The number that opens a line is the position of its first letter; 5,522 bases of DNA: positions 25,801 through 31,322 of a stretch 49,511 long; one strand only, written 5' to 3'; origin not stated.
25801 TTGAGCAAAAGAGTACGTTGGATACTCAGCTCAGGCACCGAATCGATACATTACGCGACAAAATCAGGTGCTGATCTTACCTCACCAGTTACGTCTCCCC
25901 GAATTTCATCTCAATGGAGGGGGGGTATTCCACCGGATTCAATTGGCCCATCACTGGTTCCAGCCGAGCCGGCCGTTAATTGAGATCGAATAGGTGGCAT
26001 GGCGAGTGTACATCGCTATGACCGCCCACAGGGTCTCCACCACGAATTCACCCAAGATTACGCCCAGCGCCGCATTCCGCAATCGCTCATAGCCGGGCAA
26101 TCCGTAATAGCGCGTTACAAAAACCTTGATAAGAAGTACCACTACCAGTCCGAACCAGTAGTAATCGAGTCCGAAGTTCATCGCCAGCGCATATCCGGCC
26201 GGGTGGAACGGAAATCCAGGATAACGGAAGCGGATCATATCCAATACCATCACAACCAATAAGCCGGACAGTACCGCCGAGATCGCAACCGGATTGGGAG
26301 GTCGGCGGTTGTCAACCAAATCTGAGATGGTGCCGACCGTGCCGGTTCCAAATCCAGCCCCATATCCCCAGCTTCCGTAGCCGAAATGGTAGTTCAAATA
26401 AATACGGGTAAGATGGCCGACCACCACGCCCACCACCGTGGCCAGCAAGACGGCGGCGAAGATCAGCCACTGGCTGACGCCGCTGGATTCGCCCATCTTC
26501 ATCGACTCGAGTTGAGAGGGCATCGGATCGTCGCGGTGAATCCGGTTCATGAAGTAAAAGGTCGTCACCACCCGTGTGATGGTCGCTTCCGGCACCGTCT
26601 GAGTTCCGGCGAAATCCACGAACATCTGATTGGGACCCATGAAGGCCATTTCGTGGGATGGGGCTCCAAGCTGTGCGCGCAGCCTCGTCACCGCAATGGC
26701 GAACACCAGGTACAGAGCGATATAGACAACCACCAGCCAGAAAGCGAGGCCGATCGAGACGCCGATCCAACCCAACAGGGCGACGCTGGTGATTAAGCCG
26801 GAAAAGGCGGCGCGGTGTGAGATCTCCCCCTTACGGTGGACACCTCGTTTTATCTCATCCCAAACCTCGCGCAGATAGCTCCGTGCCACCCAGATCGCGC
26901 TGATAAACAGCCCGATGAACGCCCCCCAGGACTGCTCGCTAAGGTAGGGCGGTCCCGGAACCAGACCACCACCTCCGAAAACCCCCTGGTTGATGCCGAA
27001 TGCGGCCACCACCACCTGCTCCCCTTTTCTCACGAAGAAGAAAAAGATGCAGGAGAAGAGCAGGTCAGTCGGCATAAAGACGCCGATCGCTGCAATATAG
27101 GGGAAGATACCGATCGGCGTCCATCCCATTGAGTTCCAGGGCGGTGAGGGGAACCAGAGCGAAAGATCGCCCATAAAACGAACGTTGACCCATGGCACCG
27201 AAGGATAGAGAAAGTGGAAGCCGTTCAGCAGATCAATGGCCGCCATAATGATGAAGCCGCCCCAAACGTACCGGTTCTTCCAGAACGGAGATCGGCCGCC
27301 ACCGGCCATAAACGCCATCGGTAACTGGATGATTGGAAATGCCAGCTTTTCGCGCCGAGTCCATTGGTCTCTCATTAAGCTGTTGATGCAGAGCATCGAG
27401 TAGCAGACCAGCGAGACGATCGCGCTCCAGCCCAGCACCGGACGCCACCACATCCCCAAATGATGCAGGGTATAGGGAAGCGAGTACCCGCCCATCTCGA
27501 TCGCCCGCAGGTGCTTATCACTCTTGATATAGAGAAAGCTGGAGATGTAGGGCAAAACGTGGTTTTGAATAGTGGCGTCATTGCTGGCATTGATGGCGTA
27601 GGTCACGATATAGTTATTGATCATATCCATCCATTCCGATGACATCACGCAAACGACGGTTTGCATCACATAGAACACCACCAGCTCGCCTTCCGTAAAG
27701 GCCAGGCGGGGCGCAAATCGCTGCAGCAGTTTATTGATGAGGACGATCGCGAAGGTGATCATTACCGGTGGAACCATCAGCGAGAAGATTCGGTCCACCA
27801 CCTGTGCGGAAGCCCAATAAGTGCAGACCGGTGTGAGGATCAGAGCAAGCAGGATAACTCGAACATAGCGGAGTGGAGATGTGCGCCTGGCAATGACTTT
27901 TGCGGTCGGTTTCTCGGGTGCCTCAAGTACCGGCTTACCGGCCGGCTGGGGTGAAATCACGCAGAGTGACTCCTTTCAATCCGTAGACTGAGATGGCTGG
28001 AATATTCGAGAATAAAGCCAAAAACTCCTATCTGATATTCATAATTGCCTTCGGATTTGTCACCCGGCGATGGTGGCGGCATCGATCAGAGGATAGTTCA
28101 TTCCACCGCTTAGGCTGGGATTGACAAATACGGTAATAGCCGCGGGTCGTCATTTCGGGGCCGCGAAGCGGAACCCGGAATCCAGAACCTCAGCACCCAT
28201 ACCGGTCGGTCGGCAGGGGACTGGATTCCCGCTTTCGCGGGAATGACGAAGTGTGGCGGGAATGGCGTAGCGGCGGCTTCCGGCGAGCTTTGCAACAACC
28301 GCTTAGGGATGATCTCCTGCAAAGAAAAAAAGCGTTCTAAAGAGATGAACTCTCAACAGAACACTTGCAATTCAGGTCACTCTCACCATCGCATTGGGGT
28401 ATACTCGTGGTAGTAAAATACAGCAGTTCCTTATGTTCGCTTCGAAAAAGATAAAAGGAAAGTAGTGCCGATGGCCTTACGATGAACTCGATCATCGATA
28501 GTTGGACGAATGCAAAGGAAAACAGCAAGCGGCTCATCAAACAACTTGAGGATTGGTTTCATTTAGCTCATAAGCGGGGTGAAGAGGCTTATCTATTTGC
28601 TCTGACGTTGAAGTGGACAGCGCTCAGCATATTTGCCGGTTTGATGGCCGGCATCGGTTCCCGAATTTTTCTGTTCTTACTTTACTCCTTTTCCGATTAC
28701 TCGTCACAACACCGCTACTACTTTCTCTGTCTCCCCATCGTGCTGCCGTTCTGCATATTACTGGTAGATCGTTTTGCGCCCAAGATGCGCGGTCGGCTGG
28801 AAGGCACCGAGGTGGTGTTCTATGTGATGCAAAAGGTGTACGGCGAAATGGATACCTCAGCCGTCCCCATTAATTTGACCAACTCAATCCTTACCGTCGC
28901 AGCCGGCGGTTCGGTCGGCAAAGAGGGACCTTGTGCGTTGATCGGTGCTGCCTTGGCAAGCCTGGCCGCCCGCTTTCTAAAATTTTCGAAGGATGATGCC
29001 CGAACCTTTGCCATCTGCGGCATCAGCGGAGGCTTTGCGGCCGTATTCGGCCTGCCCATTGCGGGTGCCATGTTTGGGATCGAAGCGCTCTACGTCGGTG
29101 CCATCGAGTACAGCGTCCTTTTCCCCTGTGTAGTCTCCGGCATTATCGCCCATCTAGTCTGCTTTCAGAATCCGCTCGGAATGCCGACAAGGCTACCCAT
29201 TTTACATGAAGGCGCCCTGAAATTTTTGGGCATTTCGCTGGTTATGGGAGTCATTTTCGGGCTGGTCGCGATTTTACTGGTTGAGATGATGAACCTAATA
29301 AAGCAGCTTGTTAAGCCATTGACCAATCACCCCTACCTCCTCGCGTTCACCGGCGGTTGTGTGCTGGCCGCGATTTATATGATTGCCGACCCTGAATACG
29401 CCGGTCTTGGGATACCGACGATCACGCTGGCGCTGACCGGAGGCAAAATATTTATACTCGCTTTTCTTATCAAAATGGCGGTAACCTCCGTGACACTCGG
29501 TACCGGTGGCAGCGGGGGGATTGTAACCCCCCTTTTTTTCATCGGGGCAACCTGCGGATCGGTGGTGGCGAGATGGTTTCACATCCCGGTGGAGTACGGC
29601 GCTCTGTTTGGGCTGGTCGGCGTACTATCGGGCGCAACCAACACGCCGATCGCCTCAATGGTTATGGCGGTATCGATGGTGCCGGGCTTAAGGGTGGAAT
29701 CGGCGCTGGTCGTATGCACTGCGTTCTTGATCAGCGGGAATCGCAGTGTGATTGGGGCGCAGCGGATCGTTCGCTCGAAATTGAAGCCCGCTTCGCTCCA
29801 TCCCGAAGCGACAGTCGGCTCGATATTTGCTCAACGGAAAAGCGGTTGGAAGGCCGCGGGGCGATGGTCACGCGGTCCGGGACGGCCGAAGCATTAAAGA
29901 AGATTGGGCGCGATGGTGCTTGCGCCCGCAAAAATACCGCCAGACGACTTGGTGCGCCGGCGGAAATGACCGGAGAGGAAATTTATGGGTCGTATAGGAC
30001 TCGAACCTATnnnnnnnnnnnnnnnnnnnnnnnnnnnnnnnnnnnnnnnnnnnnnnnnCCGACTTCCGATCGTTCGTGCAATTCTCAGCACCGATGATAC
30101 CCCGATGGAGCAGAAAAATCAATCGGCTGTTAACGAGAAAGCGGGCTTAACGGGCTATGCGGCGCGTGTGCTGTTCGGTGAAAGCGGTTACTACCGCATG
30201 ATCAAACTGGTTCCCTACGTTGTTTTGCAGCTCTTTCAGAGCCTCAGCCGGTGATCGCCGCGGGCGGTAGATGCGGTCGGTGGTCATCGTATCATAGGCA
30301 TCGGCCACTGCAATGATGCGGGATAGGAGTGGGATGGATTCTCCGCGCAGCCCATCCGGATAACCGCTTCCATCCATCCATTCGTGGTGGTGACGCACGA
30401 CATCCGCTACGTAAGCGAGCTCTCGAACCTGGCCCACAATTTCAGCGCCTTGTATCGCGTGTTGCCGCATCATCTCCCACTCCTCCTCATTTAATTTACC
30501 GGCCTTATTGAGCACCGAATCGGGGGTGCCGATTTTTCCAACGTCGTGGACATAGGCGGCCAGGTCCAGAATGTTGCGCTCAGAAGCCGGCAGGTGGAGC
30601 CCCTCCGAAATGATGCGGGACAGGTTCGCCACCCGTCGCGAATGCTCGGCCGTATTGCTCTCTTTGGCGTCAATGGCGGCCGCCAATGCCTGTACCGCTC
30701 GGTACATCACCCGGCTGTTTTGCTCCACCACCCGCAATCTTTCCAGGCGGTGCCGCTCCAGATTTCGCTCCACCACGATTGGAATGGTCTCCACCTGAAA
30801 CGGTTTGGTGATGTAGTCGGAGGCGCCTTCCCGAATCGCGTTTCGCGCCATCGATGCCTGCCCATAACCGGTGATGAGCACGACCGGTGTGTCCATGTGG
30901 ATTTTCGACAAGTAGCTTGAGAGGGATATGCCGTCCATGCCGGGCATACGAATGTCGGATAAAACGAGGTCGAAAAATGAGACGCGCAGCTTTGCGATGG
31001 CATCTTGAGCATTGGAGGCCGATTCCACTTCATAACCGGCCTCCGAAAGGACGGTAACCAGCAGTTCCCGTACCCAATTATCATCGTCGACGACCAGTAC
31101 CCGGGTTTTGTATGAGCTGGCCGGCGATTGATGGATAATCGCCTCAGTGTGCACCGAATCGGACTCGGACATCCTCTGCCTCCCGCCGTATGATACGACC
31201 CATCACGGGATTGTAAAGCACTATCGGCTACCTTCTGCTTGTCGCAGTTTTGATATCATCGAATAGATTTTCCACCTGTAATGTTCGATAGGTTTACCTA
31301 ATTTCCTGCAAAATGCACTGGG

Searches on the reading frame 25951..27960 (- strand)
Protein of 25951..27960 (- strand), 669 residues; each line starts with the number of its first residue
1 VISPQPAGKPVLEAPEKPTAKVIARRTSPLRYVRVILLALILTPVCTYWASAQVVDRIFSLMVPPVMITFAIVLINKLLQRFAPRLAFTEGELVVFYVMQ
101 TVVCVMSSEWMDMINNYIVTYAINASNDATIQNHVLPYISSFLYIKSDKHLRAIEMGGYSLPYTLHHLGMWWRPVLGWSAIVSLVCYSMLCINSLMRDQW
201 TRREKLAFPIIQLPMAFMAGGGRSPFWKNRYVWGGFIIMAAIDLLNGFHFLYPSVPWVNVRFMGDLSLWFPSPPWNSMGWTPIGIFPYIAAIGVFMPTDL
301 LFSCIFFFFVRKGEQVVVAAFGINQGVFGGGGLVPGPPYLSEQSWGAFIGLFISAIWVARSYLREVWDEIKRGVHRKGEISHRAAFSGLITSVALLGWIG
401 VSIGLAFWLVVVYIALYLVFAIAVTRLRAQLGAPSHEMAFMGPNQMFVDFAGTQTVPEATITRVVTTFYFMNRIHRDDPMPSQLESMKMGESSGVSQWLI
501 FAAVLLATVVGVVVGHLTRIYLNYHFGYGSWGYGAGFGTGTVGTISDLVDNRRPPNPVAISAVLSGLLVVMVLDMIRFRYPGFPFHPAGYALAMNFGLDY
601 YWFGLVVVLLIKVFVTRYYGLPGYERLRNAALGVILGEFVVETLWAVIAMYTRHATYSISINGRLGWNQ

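Call 15: search_protein_families(library=pfam, proteins=[window:25951-27960:-], max_evalue=0.00001)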
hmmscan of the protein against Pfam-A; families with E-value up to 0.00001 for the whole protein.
window:25951-27960:- (669 aa): 2 families
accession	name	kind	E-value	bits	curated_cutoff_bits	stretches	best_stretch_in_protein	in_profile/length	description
PF20581.3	DUF6785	-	8.7e-110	368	25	1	33-527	2-498/498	Family of unknown function (DUF6785)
PF20580.3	DUF6784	-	1.3e-22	80.3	26.4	1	562-658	3-99/101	Domain of unknown function (DUF6784)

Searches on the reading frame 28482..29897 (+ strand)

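Call 15: search_protein_families(library=pfam, proteins=[window:28482-29897:+], max_evalue=0.00001)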
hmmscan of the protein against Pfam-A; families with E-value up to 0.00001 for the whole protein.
window:28482-29897:+ (471 aa): 1 family
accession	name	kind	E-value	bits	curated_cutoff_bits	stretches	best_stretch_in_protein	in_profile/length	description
PF00654.25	Voltage_CLC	-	7.1e-58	196.8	24.8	1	90-414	4-341/346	Voltage gated chloride channel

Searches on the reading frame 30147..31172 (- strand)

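Call 15: search_protein_families(library=pfam, proteins=[window:30147-31172:-], max_evalue=0.00001)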
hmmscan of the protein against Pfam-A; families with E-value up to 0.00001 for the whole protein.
window:30147-31172:- (341 aa): 3 families
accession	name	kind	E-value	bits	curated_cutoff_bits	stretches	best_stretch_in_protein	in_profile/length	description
PF13487.12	HD_5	-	2.7e-42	144.8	27.2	1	163-327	3-170/170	HD domain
PF00072.30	Response_reg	-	2e-30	105.6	30.2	1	25-130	1-106/111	Response regulator receiver domain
PF01966.28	HD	-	4.1e-25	88.8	22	1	174-296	1-116/116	HD domain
